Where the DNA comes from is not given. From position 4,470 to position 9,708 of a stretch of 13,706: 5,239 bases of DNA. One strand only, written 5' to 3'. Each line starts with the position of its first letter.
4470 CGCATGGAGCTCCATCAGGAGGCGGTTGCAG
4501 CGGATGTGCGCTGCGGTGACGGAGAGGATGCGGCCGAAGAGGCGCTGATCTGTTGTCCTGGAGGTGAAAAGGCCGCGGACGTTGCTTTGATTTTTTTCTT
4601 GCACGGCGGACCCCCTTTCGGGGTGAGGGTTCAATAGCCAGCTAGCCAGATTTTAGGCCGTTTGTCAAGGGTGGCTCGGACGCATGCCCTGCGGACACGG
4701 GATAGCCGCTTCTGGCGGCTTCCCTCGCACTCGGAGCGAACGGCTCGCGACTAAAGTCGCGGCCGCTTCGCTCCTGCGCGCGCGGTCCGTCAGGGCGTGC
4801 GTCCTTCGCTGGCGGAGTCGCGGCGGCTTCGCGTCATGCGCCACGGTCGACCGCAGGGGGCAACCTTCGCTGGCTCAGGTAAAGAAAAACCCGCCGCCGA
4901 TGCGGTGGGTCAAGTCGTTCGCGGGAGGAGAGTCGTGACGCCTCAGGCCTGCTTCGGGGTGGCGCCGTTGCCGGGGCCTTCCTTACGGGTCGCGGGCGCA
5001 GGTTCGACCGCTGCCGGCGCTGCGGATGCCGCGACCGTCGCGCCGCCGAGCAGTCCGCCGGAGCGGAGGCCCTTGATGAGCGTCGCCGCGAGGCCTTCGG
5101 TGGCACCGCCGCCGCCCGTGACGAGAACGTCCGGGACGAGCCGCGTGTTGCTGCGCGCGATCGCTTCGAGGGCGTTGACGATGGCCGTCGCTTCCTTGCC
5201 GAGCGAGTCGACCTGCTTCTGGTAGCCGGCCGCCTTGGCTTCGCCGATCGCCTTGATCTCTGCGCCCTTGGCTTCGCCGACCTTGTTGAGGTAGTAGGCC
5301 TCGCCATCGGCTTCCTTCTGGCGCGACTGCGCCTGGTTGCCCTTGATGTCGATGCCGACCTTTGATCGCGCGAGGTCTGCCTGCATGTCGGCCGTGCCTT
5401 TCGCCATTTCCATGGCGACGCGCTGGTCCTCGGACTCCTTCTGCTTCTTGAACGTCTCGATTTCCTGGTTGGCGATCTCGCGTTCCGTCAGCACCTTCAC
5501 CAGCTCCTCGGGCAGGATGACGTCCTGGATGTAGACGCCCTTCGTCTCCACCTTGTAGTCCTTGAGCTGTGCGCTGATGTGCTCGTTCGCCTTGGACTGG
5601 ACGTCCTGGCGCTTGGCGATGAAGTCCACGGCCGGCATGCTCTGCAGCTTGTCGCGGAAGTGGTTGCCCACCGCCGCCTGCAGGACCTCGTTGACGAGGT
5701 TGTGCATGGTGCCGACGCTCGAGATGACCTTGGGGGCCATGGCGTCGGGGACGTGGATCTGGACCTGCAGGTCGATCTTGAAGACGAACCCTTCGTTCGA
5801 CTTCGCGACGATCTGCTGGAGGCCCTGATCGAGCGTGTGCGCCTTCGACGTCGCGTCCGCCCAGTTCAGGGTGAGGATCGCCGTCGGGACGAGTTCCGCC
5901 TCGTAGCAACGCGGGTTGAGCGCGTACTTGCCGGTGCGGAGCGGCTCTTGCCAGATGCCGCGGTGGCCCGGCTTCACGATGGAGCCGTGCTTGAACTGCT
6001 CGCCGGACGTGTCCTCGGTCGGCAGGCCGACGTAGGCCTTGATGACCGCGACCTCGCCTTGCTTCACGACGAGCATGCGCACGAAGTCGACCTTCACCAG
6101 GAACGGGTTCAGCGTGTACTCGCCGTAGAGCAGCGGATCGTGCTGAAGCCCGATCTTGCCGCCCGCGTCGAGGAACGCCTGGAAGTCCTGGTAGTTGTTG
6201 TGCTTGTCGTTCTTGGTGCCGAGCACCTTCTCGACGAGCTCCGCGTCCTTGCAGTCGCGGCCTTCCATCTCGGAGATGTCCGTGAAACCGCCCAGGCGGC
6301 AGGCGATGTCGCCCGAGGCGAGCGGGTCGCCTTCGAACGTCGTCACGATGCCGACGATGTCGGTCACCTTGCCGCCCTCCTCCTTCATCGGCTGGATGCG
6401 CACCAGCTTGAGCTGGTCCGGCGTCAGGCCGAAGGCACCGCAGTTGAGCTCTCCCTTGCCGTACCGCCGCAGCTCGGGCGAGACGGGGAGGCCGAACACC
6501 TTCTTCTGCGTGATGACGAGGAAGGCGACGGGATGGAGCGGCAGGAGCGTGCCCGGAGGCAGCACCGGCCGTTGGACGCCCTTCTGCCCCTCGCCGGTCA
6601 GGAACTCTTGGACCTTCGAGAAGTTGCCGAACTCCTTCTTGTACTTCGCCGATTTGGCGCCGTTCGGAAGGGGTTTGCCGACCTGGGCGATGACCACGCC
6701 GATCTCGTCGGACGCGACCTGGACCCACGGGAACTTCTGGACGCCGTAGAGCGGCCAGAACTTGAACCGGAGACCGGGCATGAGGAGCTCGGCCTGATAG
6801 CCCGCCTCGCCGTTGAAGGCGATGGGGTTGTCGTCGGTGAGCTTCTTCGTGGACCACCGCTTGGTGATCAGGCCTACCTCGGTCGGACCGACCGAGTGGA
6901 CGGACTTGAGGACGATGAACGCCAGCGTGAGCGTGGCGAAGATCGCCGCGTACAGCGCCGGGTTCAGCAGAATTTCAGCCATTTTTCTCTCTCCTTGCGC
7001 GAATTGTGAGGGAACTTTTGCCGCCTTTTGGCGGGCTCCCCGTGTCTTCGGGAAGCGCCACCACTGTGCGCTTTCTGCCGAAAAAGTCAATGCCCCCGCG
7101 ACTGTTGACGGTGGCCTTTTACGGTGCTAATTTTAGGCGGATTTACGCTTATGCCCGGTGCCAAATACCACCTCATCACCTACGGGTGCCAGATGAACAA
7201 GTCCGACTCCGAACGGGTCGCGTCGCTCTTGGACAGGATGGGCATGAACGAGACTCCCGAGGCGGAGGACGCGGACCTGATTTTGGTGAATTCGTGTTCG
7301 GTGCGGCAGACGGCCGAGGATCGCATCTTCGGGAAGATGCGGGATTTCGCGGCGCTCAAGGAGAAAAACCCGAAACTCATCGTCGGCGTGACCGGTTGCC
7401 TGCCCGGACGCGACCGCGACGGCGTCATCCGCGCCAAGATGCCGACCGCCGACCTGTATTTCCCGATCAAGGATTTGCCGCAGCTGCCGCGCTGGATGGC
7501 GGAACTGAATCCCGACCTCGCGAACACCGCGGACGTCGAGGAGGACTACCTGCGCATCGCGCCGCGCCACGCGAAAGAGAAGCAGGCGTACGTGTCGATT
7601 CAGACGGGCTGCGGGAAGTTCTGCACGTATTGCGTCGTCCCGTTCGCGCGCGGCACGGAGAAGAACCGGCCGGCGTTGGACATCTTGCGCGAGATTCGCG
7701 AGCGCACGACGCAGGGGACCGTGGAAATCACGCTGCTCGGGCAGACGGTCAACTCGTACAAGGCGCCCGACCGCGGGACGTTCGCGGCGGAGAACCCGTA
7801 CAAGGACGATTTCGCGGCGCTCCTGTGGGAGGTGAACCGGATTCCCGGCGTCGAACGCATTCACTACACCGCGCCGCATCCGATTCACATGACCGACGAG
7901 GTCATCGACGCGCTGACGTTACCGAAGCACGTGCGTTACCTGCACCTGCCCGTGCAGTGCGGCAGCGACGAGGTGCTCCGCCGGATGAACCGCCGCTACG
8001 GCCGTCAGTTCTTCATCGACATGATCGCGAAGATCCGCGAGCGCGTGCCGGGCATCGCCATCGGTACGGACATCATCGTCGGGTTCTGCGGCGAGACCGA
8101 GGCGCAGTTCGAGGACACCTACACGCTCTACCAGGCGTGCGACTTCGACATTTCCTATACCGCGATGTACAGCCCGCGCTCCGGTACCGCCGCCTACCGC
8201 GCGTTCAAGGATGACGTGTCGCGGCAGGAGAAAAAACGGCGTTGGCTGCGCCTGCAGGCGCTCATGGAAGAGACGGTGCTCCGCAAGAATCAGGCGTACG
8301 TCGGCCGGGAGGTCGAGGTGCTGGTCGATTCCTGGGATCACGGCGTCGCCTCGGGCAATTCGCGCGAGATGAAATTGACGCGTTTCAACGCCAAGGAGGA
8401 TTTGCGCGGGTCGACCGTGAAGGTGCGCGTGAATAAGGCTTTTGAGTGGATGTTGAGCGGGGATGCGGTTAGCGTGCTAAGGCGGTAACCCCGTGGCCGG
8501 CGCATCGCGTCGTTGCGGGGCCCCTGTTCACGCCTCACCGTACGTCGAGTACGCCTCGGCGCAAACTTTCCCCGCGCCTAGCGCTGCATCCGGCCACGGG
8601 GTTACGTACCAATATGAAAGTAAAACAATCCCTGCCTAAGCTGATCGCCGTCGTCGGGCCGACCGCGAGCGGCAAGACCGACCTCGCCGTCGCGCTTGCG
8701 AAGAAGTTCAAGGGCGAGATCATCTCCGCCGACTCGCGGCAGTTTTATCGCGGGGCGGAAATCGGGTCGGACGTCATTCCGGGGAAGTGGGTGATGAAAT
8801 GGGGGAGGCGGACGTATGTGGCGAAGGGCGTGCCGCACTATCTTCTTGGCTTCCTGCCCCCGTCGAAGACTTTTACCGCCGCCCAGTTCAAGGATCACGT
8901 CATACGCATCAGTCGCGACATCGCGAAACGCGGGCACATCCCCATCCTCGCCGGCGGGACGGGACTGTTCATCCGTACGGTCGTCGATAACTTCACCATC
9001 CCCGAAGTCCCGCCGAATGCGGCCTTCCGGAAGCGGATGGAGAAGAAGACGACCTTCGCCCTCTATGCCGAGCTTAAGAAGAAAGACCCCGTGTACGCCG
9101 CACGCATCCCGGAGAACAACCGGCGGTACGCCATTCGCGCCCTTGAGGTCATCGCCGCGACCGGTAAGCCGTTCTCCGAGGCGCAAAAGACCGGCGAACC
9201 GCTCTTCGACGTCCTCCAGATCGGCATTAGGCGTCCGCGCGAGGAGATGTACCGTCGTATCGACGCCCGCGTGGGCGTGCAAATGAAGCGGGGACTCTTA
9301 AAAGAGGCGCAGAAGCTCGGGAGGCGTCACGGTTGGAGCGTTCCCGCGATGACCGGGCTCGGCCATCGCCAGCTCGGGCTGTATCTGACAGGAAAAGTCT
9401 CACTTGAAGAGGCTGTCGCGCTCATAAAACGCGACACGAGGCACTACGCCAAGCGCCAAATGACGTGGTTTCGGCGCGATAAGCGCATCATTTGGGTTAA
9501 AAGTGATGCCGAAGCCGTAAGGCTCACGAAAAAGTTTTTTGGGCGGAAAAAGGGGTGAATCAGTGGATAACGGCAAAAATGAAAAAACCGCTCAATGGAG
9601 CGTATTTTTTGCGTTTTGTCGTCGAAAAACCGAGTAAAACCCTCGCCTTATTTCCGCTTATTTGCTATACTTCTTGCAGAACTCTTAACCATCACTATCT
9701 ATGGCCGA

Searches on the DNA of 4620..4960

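Call 91: search_rna_families(source=window, start=4620, end=4960, threshold=evalue, max_evalue=1)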
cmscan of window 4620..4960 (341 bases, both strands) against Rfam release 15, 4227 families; matches with E-value up to 1: 3.
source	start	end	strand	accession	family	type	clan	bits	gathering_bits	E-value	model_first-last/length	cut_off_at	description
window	4723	4785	-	RF01031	mir-639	Gene; miRNA;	-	30.7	100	0.0056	14-78/98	no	mir-639 microRNA precursor family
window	4881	4933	-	RF02278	Betaproteobacteria_toxic_sRNA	Gene; sRNA;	-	16.8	50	0.53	1-64/64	no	Betaproteobacteria toxic small RNA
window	4874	4945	-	RF00519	suhB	Gene; sRNA;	CL00108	15.8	41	0.76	1-77/77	no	Makes More Granules Regulator RNA (mmgR)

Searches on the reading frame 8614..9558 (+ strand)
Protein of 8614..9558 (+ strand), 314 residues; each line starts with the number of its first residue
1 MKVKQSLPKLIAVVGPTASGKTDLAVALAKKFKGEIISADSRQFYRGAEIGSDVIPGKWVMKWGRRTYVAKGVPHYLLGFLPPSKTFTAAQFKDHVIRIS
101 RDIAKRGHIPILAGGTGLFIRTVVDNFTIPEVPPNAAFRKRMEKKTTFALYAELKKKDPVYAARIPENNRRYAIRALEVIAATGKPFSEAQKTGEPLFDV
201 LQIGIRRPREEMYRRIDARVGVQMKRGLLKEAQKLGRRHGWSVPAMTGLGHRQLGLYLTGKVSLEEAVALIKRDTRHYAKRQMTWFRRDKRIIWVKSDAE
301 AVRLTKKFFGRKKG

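Call 25: list_cluster_members(proteins=[P0004, window:8614-9558:+, window:10331-11866:-, window:4943-7090:-, window:4212-4634:-, window:2686-4065:-])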
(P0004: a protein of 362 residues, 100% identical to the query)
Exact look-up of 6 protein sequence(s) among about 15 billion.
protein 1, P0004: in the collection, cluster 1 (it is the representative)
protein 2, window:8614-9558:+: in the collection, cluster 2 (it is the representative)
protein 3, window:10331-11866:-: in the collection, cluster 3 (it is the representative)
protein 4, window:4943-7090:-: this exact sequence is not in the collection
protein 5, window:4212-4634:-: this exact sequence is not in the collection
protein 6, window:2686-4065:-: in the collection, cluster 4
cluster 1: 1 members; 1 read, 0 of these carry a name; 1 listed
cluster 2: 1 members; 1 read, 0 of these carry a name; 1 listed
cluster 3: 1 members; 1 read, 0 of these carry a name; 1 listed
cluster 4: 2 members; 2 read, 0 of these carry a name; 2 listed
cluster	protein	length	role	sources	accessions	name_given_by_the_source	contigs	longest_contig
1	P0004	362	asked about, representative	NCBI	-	-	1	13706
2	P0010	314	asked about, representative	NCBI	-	-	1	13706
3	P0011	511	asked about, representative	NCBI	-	-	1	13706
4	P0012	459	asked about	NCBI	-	-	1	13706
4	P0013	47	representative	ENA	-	-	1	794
